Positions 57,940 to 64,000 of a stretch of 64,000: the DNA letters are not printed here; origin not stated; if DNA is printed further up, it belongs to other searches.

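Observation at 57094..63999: Giant (over 1970 aa) secreted protein that runs off the window, preceded by a roughly 1-kb extremely AT-rich non-coding leader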

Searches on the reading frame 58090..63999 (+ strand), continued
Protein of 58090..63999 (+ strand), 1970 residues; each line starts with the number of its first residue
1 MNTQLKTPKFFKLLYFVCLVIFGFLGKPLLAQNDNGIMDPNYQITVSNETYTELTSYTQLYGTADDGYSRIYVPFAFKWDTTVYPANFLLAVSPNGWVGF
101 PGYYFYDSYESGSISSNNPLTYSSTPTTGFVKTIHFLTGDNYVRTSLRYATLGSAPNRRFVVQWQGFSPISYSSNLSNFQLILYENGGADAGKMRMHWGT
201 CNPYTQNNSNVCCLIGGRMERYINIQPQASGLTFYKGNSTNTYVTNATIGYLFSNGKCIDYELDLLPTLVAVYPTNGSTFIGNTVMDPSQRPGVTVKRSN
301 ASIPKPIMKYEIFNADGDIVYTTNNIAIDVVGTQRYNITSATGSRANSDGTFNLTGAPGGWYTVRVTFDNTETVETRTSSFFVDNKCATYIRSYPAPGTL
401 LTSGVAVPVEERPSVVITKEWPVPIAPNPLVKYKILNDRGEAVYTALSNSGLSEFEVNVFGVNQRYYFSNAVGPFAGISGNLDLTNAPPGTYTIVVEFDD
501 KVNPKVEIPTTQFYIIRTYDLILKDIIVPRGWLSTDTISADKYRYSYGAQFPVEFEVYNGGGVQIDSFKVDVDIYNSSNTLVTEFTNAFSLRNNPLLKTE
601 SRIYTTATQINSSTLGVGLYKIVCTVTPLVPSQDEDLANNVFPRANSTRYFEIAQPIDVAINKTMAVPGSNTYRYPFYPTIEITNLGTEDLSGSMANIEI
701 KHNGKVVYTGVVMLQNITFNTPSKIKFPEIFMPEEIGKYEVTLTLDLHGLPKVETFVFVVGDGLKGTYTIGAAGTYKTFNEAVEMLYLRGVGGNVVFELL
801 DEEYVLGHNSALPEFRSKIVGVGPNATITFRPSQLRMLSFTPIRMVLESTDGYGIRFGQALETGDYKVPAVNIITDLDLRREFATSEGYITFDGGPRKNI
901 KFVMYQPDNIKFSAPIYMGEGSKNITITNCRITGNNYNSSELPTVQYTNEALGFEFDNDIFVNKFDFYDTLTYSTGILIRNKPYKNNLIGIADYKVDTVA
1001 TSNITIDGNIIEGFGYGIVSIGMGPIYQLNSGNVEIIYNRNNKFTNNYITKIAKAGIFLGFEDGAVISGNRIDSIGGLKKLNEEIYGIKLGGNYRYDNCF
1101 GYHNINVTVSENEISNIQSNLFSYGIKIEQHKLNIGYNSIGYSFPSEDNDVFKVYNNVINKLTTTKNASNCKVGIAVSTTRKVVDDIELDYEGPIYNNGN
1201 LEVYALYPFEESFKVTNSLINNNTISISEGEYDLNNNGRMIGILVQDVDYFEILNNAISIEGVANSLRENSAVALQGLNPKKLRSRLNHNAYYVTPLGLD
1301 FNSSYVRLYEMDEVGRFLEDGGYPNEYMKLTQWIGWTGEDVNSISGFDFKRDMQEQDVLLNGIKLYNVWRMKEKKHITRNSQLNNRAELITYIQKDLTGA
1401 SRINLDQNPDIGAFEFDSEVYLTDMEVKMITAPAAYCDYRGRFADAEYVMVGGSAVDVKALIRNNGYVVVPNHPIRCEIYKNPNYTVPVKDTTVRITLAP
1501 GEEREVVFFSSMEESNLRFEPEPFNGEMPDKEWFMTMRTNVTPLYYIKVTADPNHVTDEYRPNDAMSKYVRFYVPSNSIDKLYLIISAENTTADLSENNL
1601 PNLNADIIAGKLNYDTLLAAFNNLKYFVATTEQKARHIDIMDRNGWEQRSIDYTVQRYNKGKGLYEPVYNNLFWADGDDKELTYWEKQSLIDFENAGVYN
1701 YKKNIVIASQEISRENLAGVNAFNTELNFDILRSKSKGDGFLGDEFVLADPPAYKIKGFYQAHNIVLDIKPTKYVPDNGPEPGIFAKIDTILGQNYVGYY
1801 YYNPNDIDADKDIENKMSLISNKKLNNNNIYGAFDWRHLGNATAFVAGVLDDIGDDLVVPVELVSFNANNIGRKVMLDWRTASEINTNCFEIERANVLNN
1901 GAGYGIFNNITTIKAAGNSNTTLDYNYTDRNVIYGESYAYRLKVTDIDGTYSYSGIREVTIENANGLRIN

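Call 55: predict_structure(alignment_id=A4)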
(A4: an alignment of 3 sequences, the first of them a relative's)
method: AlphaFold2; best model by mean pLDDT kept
length: 1052 residues; sequences in the alignment: 3
mean_pLDDT: 30.9   pTM: 0.23
mean pLDDT of the five models: 30.9, 29.7, 27.5, 27.4, 27.0
residues with pLDDT >= 90: 0; 70-90: 23; 50-70: 39; < 50: 990
segments of 3 or more residues with pLDDT < 50: 1-967, 970-980, 1000-1004, 1041-1043
pLDDT, mean of each block of 10 residues (from residue 1): 31 27 30 33 26 32 30 31 34 27 31 31 24 22 29 27 31 26 24 25 24 27 29 32 29 29 31 30 27 27 29 30 28 28 29 31 29 28 27 28 29 27 25 24 27 26 24 27 31 28 29 27 27 26 27 28 28 26 29 36 34 34 32 27 28 28 28 23 26 24 21 26 28 25 24 25 22 25 25 26 32 31 27 28 29 27 24 28 30 38 25 24 31 40 38 37 44 37 66 66 61 80 61 58 50 48
secondary structure, 60 per line:
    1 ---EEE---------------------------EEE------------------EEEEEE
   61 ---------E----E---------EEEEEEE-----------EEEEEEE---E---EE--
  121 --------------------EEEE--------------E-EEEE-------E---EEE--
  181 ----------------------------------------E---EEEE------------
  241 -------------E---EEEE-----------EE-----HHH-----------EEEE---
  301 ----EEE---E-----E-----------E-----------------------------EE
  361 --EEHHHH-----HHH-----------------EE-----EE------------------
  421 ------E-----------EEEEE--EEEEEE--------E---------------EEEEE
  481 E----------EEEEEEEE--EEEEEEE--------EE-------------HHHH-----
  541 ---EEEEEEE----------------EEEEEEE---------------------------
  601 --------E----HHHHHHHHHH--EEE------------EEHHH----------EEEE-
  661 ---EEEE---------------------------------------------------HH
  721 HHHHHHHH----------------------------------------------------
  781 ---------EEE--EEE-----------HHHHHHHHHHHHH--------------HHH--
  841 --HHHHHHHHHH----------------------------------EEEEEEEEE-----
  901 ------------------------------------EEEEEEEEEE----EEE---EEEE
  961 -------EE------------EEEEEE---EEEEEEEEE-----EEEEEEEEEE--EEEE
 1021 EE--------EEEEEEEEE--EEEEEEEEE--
elements in order (helices of 4 or more, strands of 3 or more residues): E4-6 E34-36 E55-60 E85-91 E103-109 E141-144 E161-164 E176-178 E225-228 E258-261 E294-297 E305-307 H365-368 E439-443 E446-451 E476-481 E492-499 E502-508 H532-535 E544-550 E567-573 H614-623 E626-628 E656-659 E664-667 H719-728 E790-792 E795-797 H809-821 H843-852 E887-895 E937-946 E951-953 E957-960 E982-987 E991-999 E1005-1014 E1017-1022 E1031-1039 E1042-1050

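Call 56: search_protein_representatives(alignment_id=A4)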
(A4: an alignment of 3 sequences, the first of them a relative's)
Query: 3 sequences, 1057 profile positions. Proteins with E-value up to 0.001 (for the whole library): 70626; up to 1e-10: 26278; up to 1e-30: 221. The best 150 are listed.
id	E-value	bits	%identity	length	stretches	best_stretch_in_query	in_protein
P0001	0.0e+00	2149.3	-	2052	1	1-1057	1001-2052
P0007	0.0e+00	1017.7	-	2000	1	2-1052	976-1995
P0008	1.2e-250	851.2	-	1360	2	219-1057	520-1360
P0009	1.0e-211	722.3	-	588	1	476-1057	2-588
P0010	1.4e-194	665.4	-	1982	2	223-1052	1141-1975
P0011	1.3e-173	596.1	-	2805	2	218-1052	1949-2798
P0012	4.9e-162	557.7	-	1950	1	3-1057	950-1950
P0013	1.2e-158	546.5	-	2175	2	571-1054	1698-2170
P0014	1.6e-158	546.1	-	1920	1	1-1056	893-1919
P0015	4.1e-158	544.7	-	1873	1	2-1057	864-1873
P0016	7.8e-157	540.5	-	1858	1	3-1057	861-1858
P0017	3.8e-156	538.2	-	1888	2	1-1057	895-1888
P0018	6.3e-155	534.2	-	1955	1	3-1057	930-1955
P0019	1.0e-153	530.2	-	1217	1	2-1057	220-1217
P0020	5.6e-150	517.8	-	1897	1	2-1057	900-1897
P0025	1.5e-145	503.2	-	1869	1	1-1057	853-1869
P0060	1.8e-123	430.1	-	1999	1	2-1047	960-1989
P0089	3.0e-109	383.0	-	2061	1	6-1056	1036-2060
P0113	6.4e-98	345.5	-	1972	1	3-1055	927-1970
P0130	8.9e-80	285.4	-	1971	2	220-1056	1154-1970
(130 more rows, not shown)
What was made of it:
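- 58090..63999 (+): Coding sequence for aa 1-1970 of a 2,052-aa T9SS type A cargo protein; it runs off the window end. 221 family representatives at E<=1e-30 (call 56).
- The family is large: 221 representatives at E<=1e-30, most 1,800-2,050 aa and aligned over the whole C-terminal 1,050 residues (call 56).
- Tried and rejected: The exhaustive HMMER search was needed to see the family (call 56).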

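Call 60: list_cluster_members(proteins=[P0007, P0012, P0014, P0015, P0018, P0025, P0060, P0089, P0011, P0013])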
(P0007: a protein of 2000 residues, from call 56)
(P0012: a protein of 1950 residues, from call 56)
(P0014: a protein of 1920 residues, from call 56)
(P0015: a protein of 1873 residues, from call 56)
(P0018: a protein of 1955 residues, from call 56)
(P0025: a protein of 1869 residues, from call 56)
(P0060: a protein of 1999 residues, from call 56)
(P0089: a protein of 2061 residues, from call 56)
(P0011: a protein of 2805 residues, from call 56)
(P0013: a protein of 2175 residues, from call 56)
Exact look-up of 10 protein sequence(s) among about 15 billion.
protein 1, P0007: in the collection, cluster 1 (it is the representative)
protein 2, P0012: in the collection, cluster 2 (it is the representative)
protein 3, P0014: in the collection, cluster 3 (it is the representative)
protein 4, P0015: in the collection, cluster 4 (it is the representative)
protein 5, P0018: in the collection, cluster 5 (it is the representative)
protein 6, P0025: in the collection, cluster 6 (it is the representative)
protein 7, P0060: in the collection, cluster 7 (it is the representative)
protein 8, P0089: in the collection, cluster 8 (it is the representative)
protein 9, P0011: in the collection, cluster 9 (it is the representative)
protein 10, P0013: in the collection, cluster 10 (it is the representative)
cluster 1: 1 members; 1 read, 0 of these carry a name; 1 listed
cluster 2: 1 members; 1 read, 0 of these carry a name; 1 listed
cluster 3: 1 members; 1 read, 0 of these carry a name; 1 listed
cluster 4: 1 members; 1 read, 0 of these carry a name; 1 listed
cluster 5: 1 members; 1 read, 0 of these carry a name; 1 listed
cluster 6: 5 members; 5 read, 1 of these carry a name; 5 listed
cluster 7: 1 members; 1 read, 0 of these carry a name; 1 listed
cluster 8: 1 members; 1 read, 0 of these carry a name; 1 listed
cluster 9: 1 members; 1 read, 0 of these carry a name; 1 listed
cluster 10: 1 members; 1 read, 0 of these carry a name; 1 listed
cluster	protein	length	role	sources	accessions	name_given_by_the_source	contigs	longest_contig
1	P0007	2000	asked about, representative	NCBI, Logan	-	-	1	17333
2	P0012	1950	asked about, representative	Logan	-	-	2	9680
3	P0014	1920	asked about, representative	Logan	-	-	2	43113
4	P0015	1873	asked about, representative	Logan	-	-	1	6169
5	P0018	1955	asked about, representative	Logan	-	-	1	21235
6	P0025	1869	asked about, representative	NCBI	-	-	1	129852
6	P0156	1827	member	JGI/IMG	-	hypothetical protein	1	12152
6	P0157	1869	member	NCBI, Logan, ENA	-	-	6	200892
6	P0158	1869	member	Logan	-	-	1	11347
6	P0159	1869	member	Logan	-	-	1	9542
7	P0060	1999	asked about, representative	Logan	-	-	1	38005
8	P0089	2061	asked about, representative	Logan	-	-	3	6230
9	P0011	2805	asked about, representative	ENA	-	-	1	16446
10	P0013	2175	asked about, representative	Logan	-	-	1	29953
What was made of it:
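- Tried and rejected: Cluster look-up gave no informative names (call 60).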

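Call 62: search_protein_families(library=pfam, alignment_id=A6, max_evalue=0.01)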
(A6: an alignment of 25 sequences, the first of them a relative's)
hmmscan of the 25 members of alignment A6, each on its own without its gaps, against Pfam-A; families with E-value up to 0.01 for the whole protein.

A. member 1, P0001 (2052 aa): 3 families
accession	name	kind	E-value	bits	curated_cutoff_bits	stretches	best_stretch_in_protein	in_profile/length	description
PF18962.6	Por_Secre_tail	-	1.3e-10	41.8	27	1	1974-2047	3-72/75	Secretion system C-terminal sorting domain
PF13860.13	FlgD_ig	-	6.3e-05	23.3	27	1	1982-2035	13-71/79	FlgD Ig-like domain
PF13620.12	CarboxypepD_reg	-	0.00033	21.4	32.3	0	340-376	28-64/82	Carboxypeptidase regulatory-like domain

B. families by the number of members that match (of 25 scanned): 11 families
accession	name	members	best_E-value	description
PF18962.6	Por_Secre_tail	24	1.2e-11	Secretion system C-terminal sorting domain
PF13860.13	FlgD_ig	13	2.1e-07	FlgD Ig-like domain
PF20009.4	GEVED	6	3.4e-13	GEVED domain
PF07705.17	CARDB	4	3.4e-07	CARDB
PF01835.25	MG2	3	1.8e-05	MG2 domain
PF13229.12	Beta_helix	3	5.7e-05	Right handed beta helix region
PF14524.12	Wzt_C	2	3.5e-06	Wzt C-terminal domain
PF13620.12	CarboxypepD_reg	1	0.00033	Carboxypeptidase regulatory-like domain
PF11589.14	DUF3244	1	0.00054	Domain of unknown function (DUF3244)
PF23623.1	GBD_IRG7_N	1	0.00064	IRG7 N-terminal galactose binding domain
PF07405.16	DUF1506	1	0.0079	Protein of unknown function (DUF1506)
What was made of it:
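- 58888..60369 (+): All-beta region (aa ~267-760), read as two Ig/CarboxypepD_reg-like and two CARDB-like sandwiches. CARDB and MG2 hits occur in 4 and 3 of 25 family members, but their positions were not mapped onto this protein (call 62).
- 24 of 25 scanned members carry the sorting domain (call 62).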

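Call 63: search_solved_structures(query=A6, max_evalue=1, show_alignments=2)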
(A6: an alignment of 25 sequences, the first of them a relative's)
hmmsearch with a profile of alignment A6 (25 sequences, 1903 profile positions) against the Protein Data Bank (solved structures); distinct sequences matched with E-value up to 1: 4.
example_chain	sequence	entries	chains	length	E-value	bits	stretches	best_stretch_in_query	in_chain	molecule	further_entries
7eh9_A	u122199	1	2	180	0.041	14.3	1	1829-1892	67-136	Basal-body rod modification protein FlgD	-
7bhq_A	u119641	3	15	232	0.064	13.6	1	1829-1892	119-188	Basal-body rod modification protein FlgD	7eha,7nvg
8glk_D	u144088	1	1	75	0.24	11.7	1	1825-1901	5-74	Endonuclease I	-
5icu_A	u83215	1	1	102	0.65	10.3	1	1846-1890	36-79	CopC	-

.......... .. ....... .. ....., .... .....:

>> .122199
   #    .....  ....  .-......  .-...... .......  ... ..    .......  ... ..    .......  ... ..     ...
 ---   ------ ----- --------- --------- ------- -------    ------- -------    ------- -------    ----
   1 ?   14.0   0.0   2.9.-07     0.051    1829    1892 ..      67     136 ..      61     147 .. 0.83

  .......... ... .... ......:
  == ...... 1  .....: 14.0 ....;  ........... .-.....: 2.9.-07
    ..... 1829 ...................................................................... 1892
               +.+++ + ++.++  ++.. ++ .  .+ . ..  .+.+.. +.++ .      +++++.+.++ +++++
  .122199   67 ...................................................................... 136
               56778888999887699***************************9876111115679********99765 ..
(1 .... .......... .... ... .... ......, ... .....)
